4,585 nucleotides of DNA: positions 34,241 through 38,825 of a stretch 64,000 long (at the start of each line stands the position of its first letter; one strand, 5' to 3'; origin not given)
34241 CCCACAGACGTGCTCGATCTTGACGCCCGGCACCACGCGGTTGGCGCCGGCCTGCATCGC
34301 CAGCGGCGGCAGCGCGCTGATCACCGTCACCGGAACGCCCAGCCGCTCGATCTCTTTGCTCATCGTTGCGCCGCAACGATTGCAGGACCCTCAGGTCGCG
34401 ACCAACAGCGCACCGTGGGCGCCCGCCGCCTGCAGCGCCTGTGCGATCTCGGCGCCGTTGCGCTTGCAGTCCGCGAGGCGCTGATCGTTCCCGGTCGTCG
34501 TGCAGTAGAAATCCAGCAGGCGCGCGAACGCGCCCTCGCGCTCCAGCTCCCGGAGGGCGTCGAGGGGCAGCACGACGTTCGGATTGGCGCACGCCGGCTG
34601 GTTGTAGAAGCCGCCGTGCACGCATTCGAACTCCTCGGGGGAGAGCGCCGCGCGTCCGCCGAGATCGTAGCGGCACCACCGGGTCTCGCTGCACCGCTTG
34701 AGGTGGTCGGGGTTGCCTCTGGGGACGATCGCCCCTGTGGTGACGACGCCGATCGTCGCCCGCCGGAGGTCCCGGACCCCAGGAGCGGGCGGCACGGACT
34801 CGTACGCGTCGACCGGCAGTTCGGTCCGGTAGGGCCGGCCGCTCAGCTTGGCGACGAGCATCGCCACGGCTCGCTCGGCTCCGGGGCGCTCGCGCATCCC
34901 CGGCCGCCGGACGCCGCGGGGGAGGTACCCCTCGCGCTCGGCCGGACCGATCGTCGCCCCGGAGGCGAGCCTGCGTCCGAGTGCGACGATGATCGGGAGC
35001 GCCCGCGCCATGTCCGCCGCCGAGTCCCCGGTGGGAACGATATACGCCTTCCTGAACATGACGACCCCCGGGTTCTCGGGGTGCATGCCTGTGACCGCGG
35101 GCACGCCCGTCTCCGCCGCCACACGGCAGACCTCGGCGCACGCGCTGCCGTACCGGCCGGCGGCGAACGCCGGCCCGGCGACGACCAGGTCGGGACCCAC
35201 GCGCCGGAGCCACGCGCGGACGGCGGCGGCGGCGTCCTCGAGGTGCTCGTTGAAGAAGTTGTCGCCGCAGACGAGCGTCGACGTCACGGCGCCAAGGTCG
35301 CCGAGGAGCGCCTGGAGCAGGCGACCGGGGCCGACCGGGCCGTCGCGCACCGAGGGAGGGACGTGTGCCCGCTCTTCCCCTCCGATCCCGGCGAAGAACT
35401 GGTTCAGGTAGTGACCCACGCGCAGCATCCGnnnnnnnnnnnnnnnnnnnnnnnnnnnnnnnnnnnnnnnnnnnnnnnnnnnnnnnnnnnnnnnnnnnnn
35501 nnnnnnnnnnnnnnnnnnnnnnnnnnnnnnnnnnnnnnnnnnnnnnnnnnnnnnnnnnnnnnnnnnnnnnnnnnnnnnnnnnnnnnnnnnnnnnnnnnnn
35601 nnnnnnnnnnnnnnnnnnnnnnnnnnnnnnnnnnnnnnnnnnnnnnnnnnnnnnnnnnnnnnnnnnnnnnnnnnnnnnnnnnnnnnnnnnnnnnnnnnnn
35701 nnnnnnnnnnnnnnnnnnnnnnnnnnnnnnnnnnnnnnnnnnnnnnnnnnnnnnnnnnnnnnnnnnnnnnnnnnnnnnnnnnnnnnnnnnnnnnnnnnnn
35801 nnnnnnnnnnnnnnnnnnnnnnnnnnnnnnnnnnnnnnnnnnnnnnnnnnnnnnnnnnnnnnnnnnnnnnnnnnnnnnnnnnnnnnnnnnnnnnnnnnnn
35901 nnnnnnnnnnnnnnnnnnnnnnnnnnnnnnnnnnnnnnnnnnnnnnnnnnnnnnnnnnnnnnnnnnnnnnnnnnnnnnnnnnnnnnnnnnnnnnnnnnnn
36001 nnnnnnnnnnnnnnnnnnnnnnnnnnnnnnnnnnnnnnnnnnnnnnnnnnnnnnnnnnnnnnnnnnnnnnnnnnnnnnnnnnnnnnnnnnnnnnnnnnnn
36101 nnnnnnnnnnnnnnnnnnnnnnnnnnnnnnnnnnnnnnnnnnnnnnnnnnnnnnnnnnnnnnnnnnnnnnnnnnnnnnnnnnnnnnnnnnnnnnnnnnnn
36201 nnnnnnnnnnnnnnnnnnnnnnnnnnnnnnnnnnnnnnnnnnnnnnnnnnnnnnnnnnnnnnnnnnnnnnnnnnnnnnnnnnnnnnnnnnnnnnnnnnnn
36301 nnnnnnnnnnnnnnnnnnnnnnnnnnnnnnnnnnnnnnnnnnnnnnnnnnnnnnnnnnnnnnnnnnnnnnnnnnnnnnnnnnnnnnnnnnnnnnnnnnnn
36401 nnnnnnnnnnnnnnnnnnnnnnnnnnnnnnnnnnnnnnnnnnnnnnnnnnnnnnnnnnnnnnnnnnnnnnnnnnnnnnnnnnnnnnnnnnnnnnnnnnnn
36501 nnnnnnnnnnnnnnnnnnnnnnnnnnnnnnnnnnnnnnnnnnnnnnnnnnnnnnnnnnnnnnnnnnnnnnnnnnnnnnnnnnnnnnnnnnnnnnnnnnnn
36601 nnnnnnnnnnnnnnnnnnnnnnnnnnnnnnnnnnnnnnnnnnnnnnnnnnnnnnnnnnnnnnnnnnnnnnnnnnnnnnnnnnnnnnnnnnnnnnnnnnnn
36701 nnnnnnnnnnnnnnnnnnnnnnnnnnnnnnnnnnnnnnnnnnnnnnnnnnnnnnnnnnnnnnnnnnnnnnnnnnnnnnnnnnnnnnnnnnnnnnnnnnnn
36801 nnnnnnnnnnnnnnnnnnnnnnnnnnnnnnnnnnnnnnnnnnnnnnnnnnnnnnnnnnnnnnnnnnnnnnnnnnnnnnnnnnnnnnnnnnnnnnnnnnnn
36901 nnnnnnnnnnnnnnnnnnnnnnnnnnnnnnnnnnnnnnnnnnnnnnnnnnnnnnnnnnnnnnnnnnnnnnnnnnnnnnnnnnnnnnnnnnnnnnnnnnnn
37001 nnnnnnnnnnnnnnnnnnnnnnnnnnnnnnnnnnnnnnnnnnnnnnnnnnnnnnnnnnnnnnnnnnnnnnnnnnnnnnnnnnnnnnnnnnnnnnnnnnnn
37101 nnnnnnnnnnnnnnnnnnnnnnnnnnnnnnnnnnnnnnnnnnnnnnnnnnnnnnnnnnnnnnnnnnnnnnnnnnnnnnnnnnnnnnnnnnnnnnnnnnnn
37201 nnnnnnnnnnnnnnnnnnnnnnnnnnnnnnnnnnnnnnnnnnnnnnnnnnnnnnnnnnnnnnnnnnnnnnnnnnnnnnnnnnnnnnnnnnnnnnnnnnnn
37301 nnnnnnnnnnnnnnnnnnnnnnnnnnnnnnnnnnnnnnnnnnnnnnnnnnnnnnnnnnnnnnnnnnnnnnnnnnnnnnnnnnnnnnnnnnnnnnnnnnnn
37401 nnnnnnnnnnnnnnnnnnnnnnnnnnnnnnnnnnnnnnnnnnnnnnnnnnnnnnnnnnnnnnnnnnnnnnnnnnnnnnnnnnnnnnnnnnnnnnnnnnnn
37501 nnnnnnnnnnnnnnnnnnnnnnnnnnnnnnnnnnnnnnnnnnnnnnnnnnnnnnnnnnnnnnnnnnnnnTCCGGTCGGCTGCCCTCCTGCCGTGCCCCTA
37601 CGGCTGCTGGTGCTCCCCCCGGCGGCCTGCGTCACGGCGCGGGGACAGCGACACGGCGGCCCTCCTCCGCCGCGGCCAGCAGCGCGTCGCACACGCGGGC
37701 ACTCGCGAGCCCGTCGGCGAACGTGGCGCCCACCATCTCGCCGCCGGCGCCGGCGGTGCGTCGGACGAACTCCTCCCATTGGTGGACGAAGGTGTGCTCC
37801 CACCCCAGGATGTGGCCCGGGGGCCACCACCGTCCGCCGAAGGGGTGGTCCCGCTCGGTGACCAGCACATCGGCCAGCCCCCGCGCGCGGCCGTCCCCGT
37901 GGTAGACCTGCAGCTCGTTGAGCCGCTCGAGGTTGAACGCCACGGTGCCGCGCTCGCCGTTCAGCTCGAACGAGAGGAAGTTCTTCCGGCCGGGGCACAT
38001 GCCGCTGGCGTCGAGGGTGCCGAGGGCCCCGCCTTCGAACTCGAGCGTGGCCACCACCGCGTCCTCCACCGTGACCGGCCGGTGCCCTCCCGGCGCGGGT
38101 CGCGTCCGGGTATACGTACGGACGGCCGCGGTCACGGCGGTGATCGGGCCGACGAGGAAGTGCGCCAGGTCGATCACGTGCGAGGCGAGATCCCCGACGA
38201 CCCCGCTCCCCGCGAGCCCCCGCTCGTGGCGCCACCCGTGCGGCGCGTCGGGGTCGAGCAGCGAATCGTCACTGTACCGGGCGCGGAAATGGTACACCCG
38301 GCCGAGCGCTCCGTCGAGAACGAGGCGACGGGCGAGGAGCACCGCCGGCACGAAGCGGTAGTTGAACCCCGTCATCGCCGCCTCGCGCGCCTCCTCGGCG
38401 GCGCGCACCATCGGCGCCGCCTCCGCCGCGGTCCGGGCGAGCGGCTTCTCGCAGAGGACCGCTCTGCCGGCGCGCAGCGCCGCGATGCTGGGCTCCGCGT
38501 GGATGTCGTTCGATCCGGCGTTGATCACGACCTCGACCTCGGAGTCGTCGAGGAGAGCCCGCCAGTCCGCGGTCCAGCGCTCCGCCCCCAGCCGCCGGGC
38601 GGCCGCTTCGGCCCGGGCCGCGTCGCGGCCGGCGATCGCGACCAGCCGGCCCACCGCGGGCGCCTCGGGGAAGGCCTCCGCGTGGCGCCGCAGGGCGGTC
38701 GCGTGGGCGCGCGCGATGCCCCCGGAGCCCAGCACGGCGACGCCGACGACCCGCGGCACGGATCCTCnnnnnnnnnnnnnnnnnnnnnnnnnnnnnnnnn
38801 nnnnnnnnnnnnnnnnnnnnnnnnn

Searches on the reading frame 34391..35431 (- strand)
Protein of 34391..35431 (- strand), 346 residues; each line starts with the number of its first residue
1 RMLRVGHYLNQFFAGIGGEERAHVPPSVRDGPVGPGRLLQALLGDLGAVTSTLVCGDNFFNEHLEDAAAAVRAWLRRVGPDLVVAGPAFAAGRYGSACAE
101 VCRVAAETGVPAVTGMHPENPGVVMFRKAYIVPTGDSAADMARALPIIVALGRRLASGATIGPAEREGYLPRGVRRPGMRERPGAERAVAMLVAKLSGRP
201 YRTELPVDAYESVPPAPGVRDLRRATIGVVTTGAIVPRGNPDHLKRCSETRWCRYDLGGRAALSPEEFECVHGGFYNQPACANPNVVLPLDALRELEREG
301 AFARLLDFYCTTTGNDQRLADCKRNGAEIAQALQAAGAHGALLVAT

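Call 14: search_protein_families(library=pfam, proteins=[window:34391-35431:-])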
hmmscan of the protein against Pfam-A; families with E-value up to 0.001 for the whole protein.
window:34391-35431:- (346 aa): 1 family
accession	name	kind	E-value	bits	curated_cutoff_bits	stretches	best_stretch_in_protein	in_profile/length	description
PF07355.17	GRDB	-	2.5e-122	409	22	1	3-346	2-347/347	Glycine/sarcosine/betaine reductase selenoprotein B (GRDB)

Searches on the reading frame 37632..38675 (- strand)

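Call 14: search_protein_families(library=pfam, proteins=[window:37632-38675:-])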
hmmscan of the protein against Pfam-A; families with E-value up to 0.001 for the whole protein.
window:37632-38675:- (347 aa): 4 families
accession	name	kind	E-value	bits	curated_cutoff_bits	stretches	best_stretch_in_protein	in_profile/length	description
PF22725.1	GFO_IDH_MocA_C3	-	4e-31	108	27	1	113-245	2-123/124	GFO/IDH/MocA C-terminal domain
PF02894.22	GFO_IDH_MocA_C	-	1.5e-23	84.2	22.9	1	117-344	2-218/218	Oxidoreductase family, C-terminal alpha/beta domain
PF01408.29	GFO_IDH_MocA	-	1.5e-17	64.8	24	1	10-103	27-119/120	Oxidoreductase family, NAD-binding Rossmann fold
PF03447.22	NAD_binding_3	-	0.00011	23.3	24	1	10-82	23-94/116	Homoserine dehydrogenase, NAD binding domain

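Call 51: search_protein_families(library=ncbifam, proteins=[window:37632-38675:-])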
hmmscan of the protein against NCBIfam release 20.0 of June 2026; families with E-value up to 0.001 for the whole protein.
window:37632-38675:- (347 aa): 8 families
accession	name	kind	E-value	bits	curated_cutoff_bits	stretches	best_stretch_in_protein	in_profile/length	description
NF052479.1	LevoglcsnDh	equivalog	3.5e-81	272.8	650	1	5-343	32-385/386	levoglucosan dehydrogenase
TIGR04380.1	myo_inos_iolG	equivalog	9e-30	103.7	355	1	10-342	28-329/330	inositol 2-dehydrogenase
NF040723.1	UDP-GlcNAcDh_Arch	equivalog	1.2e-17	64.4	450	1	10-231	26-223/302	UDP-N-acetylglucosamine 3-dehydrogenase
NF041392.1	XylDh_Gfo6_Halo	equivalog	4.7e-17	61.8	350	1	49-184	85-222/350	D-xylose 1-dehydrogenase Gfo6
NF008607.0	PRK11579.1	subfamily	9.1e-16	57.8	330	1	11-184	32-198/346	oxidoreductase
NF052679.1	InsChiInosDhIolG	equivalog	8.2e-11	41.5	540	1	9-105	28-126/343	bifunctional inositol 2-dehydrogenase/D-chiro-inositol 1-dehydrogenase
NF007574.0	PRK10206.1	equivalog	1.1e-09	37.8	352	1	18-134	37-153/345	oxidoreductase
NF058561.1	BT_2158_fam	equivalog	4.2e-08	32.2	750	1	11-130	59-180/487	glycoside 3-dehydrogenase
